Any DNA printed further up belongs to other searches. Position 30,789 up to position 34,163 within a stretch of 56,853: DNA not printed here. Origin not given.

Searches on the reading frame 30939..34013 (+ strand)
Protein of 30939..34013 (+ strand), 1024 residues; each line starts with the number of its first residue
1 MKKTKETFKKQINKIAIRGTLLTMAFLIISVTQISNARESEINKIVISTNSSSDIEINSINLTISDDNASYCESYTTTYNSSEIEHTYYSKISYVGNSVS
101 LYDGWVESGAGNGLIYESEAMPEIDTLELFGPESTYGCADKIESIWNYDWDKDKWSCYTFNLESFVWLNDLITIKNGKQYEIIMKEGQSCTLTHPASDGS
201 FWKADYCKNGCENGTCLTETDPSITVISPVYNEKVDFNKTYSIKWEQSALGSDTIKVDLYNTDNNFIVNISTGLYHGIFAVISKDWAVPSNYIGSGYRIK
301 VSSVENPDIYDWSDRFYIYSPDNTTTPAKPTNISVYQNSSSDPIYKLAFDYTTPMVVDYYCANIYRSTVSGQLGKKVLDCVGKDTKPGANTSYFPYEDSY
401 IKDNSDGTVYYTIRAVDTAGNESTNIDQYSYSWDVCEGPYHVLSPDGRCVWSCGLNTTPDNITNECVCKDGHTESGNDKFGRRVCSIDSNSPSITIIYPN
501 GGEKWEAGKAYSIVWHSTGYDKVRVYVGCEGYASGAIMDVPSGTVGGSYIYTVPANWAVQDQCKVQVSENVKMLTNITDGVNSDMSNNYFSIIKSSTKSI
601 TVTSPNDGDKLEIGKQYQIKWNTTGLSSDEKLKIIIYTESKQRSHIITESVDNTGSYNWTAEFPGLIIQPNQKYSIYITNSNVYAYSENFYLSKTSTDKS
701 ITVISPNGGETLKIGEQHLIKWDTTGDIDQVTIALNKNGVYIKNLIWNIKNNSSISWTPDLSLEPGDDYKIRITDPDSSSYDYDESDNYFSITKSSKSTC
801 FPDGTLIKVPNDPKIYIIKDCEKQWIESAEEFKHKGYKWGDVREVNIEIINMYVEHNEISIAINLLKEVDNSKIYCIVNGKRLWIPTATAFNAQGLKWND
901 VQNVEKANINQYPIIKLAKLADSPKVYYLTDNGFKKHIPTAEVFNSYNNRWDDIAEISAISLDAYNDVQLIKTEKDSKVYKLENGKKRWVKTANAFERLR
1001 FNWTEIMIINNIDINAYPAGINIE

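Call 8: search_protein_families(library=pfam, proteins=[window:30939-34013:+], max_evalue=0.001)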
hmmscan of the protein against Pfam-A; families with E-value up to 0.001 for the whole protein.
window:30939-34013:+ (1024 aa): 2 families
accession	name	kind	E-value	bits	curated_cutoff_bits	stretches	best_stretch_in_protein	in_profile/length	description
PF10342.15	Kre9_KNH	-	7e-24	84.8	24.6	3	604-691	1-93/94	Kre9/KNH-like N-terminal Ig-like domain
PF14610.12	Psg1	-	1.5e-07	31.9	30.1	0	604-662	29-96/186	Ykl077w/Psg1 (Pma1 Stabilization in Golgi)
